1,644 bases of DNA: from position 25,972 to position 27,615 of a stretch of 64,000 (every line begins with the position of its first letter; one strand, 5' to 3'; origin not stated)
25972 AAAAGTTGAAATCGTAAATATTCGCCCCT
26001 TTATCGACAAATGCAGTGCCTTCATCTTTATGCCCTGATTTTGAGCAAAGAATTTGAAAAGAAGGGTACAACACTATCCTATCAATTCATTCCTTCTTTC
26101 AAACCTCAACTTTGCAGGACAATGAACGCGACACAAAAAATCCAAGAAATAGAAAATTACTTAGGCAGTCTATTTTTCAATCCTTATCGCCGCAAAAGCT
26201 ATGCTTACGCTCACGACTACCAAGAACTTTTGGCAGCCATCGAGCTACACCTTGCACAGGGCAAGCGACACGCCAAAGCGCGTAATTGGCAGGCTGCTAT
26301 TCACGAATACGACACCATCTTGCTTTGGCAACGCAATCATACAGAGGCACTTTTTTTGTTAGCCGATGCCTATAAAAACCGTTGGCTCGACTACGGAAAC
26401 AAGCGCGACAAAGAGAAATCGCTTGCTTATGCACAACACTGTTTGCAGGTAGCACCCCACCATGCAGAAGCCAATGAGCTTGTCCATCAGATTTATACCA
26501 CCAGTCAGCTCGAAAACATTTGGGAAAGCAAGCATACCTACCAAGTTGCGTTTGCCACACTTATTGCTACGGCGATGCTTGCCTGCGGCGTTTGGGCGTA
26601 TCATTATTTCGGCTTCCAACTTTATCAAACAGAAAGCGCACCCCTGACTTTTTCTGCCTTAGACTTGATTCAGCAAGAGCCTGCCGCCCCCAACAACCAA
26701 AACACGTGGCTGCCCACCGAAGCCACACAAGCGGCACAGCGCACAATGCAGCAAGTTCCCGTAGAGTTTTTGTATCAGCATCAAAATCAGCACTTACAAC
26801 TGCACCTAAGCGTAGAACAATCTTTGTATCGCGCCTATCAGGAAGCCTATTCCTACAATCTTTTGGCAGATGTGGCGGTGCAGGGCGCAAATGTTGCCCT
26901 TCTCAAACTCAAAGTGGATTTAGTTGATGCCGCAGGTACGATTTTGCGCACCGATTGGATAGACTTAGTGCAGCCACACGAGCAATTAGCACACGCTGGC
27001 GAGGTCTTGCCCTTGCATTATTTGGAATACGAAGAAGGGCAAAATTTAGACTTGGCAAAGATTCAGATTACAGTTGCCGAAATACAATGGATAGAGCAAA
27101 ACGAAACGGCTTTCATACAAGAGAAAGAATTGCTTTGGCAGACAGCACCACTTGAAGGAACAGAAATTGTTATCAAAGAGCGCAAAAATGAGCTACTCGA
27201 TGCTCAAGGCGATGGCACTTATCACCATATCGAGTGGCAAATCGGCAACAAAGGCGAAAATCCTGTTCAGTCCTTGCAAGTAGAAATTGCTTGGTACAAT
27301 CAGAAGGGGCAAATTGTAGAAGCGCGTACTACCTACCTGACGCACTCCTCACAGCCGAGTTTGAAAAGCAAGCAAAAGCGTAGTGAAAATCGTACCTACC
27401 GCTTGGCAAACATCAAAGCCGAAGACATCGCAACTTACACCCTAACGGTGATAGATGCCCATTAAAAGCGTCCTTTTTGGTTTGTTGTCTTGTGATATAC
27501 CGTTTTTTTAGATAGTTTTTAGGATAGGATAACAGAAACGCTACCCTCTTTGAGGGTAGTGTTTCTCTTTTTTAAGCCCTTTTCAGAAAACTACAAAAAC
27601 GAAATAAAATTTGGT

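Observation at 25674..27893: A 2.2-kb module bounded by ~100-bp inverted repeats that encloses one 484-aa gene and a MITE with perfect 15-bp TIRs, inserted between two convergent genes.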

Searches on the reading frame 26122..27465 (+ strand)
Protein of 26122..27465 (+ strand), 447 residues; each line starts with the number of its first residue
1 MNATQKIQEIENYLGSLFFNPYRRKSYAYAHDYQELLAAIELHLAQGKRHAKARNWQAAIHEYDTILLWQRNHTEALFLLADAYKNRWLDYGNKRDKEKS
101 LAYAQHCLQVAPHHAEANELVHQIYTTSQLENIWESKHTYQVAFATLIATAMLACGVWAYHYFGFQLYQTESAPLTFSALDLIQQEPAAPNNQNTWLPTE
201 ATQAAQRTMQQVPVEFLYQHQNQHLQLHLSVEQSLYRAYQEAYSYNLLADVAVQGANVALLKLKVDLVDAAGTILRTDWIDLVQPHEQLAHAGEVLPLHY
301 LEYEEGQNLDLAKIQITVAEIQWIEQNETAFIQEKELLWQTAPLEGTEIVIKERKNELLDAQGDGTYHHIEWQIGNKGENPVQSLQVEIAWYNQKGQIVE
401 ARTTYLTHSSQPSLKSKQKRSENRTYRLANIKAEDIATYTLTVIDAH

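Call 13: search_protein_families(library=pfam, proteins=[window:26122-27465:+], max_evalue=0.01)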
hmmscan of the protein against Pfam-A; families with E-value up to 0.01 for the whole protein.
window:26122-27465:+ (447 aa): 0 families

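Call 14: search_protein_families(library=ncbifam, proteins=[window:26122-27465:+], max_evalue=0.01)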
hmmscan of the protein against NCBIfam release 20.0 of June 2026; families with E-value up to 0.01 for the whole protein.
window:26122-27465:+ (447 aa): 1 family
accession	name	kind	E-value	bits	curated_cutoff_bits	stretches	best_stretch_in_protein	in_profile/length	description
NF038353.1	FxLYD_dom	domain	0.00092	19.1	23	0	370-406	6-42/71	FxLYD domain-containing protein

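Call 16: find_homologous_proteins(query=window:26122-27465:+)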
Query window:26122-27465:+ (447 aa): 4 proteins with E <= 0.001 among 7727 candidates.
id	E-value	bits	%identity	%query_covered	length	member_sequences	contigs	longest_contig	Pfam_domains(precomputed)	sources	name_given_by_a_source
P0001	1.9e-296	1001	100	100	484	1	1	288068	-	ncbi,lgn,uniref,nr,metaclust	ncbi:hypothetical protein [Hugenholtzia roseola]|uniref:hypothetical protein n=1 Tax=Hugenholtzia ro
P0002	4.6e-240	815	80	100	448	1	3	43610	-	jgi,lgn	jgi:hypothetical protein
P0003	7.1e-217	739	80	92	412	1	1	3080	-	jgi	jgi:hypothetical protein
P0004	1.9e-68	250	35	96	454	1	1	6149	PF14559.13,PF13428.13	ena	-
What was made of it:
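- On Composite (MITE- or IS-bounded) transposon with passenger gene: The gene is single-copy in the database (call 16).
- Only one copy of the gene in the protein database (call 16). The gene is single-copy (call 16).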

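Call 17: find_encoding_contigs(protein=P0002, flank=10000, max_places=6)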
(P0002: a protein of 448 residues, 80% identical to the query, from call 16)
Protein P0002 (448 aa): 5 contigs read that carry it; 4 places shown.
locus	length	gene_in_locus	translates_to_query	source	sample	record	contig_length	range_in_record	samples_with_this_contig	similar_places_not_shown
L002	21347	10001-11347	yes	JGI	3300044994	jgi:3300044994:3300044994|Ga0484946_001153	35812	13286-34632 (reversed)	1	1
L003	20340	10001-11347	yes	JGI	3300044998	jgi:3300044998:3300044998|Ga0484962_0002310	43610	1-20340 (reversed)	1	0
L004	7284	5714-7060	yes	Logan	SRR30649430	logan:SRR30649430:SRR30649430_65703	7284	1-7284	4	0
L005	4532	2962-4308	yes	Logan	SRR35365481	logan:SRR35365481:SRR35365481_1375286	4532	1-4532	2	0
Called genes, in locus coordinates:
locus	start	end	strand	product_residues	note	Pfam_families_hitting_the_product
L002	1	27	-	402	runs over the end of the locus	?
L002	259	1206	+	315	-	PF00795:CN_hydrolase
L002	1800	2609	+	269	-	PF19293:CdaA_N, PF02457:DAC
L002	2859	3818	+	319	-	PF01073:3Beta_HSD (weak), PF01370:Epimerase, PF02719:Polysacc_synt_2 (weak), PF04321:RmlD_sub_bind, PF16363:GDP_Man_Dehyd, PF07993:NAD_binding_4 (weak)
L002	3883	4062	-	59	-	-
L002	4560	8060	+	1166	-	PF00289:Biotin_carb_N, PF02222:ATP-grasp, PF02786:CPSase_L_D2, PF07478:Dala_Dala_lig_C, PF02785:Biotin_carb_C, PF00682:HMGL-like, PF02436:PYC_OADA, PF00364:Biotin_lipoyl, +2 more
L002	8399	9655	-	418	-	PF05684:DUF819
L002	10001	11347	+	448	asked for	-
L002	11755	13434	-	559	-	PF01979:Amidohydro_1, PF13382:Adenine_deam_C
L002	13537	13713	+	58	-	-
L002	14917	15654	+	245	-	-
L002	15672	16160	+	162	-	PF12158:DUF3592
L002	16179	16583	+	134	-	-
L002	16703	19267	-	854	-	PF00521:DNA_topoisoIV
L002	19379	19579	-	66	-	-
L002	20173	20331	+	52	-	-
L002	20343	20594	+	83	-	PF01268:FTHFS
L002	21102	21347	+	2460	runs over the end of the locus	PF14349:SprA_N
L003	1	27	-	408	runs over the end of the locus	PF00278:Orn_DAP_Arg_deC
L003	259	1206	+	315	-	PF00795:CN_hydrolase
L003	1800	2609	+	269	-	PF19293:CdaA_N, PF02457:DAC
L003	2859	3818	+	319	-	PF01073:3Beta_HSD (weak), PF01370:Epimerase, PF02719:Polysacc_synt_2 (weak), PF04321:RmlD_sub_bind, PF16363:GDP_Man_Dehyd, PF07993:NAD_binding_4 (weak)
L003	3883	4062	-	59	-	-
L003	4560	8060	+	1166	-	PF00289:Biotin_carb_N, PF02222:ATP-grasp, PF02786:CPSase_L_D2, PF07478:Dala_Dala_lig_C, PF02785:Biotin_carb_C, PF00682:HMGL-like, PF02436:PYC_OADA, PF00364:Biotin_lipoyl, +2 more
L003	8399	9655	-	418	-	PF05684:DUF819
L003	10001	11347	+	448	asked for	-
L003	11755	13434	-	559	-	PF01979:Amidohydro_1, PF13382:Adenine_deam_C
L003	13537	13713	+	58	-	-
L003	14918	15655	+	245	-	-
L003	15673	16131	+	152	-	PF12158:DUF3592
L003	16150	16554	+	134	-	-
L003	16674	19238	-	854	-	PF00521:DNA_topoisoIV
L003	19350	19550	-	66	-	-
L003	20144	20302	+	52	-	-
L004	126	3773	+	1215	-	PF00289:Biotin_carb_N, PF02222:ATP-grasp, PF02786:CPSase_L_D2, PF07478:Dala_Dala_lig_C, PF02785:Biotin_carb_C, PF00682:HMGL-like, PF02436:PYC_OADA, PF00364:Biotin_lipoyl, +2 more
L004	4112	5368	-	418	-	PF05684:DUF819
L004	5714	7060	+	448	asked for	-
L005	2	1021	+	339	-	?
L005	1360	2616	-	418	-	PF05684:DUF819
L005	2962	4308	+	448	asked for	-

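Call 18: find_encoding_contigs(protein=P0003, flank=10000, max_places=6)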
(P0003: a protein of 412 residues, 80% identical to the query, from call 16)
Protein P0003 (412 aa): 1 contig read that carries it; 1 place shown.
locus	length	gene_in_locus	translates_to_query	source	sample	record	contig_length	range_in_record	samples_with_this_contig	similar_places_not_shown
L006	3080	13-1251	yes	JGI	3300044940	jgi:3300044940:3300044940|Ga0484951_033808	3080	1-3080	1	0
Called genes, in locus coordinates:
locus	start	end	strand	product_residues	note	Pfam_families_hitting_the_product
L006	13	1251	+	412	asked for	-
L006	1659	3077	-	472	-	PF01979:Amidohydro_1, PF13382:Adenine_deam_C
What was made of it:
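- It is convergent with ade in L002, L003 and L006; L004 and L005 end before ade (calls 17, 18).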

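Call 19: find_encoding_contigs(protein=P0004, flank=10000, max_places=6)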
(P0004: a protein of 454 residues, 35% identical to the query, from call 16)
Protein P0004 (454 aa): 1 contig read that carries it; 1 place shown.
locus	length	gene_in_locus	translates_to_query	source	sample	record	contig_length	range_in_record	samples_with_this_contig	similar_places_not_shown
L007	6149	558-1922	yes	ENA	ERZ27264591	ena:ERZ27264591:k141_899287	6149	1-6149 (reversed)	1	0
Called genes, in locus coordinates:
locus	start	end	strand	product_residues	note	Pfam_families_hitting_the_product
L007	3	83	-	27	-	?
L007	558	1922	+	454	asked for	PF13428:TPR_14 (faint), PF14559:TPR_19 (faint)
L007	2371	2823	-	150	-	-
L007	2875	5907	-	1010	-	PF02629:CoA_binding, PF13380:CoA_binding_2, PF13607:Succ_CoA_lig, PF13549:ATP-grasp_5, PF13302:Acetyltransf_3, PF00583:Acetyltransf_1, PF13508:Acetyltransf_7 (faint)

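Call 88: search_solved_structures(query=A6, max_evalue=1)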
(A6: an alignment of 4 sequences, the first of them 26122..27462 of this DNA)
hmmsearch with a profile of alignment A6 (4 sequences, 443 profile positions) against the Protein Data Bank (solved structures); distinct sequences matched with E-value up to 1: 33.
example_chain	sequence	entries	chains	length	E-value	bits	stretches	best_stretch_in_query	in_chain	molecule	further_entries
7obi_A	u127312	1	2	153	5.4e-09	38.5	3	41-121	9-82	CTPR-rv4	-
9qhb_A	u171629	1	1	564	1.2e-07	34.1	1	36-115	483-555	Engineered tetratricopeptide repeat protein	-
8bu0_A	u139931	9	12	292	1.9e-05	26.8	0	36-112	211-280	Consensus tetratricopeptide repeat protein | Crystal structure of an 8-repeat consensus TPR superhelix with Zinc. | Monomer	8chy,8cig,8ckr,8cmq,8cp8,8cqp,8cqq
9qhc_A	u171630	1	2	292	1.9e-05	26.8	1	35-115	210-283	Engineered tetratricopeptide repeat protein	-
1na0_A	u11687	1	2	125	7e-05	24.9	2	42-115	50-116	designed protein CTPR3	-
3kd7_A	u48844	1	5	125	0.0003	22.9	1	40-112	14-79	CTPR390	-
2wqh_A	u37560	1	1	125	0.00074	21.6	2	42-115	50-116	CTPR3Y3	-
1na3_A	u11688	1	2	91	0.0014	20.6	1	36-116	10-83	designed protein CTPR2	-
7bev_A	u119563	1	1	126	0.0016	20.5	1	34-82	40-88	Sperm-associated antigen 1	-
6v8e_A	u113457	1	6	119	0.002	20.2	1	35-115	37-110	Designed protein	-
6vfj_B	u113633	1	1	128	0.0029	19.6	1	38-118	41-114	I53_dn5B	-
8ch0_A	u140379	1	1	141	0.0062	18.5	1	36-111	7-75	Consensus tetratricopeptide repeat protein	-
6vfi_B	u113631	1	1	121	0.0067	18.4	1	42-106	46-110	O43_dn18B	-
2fo7_A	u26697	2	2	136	0.0075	18.2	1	39-110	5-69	SYNTHETIC CONSENSUS TPR PROTEIN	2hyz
6vfh_A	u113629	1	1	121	0.0083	18.1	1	40-112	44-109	T33_dn10A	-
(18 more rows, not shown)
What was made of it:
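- Checked: TPR is supported for residues ~35-120 (PDB profile hits to consensus TPR proteins, 5e-9, call 88).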

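Call 96: predict_structure(alignment_id=A6)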
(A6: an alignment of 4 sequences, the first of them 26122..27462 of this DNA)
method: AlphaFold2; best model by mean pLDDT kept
length: 447 residues; sequences in the alignment: 4
mean_pLDDT: 60.1   pTM: 0.34
mean pLDDT of the five models: 60.1, 56.8, 54.7, 51.6, 48.7
residues with pLDDT >= 90: 3; 70-90: 158; 50-70: 152; < 50: 134
segments of 3 or more residues with pLDDT < 50: 1-6, 13-31, 129-149, 155-210, 237-242, 303-307, 327-329, 409-421
pLDDT, mean of each block of 10 residues (from residue 1): 49 47 42 60 72 76 75 81 79 77 80 70 59 39 43 44 32 24 27 26 31 64 53 48 55 66 81 79 63 59 51 77 58 64 69 68 65 66 76 88 65 33 68 82 77
secondary structure, 60 per line:
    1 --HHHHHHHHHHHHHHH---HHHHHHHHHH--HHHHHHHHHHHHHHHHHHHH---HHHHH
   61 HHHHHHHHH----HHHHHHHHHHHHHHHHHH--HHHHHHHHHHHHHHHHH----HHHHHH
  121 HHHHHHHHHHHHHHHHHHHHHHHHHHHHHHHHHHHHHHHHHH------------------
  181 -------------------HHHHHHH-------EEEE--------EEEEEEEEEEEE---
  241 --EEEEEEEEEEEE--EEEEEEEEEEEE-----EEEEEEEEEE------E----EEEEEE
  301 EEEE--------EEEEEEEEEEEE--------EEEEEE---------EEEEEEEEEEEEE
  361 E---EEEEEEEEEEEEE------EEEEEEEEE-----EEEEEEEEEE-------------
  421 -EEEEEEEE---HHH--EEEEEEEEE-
elements in order: H3-17 H21-30 H33-52 H56-69 H74-91 H94-110 H115-162 H200-206 E214-217 E226-237 E243-254 E257-268 E274-283 E295-304 E313-324 E333-338 E348-361 E365-377 E384-392 E398-407 E422-429 E438-446
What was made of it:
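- Checked: One long helix covers the TM segment, and two beta-rich C-terminal domains follow (call 96, low confidence).
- Tried and rejected: The model was low-confidence (pLDDT 60, call 96), so I ran no fold search.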

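Call 98: find_encoding_contigs(protein=P0001, flank=10000, max_places=10)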
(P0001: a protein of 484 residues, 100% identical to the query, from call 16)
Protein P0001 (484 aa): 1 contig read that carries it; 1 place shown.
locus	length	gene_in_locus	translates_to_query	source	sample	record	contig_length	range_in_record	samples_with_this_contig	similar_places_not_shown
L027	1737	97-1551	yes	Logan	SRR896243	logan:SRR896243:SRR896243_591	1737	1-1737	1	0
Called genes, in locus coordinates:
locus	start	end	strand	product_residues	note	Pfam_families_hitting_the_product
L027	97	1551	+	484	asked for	-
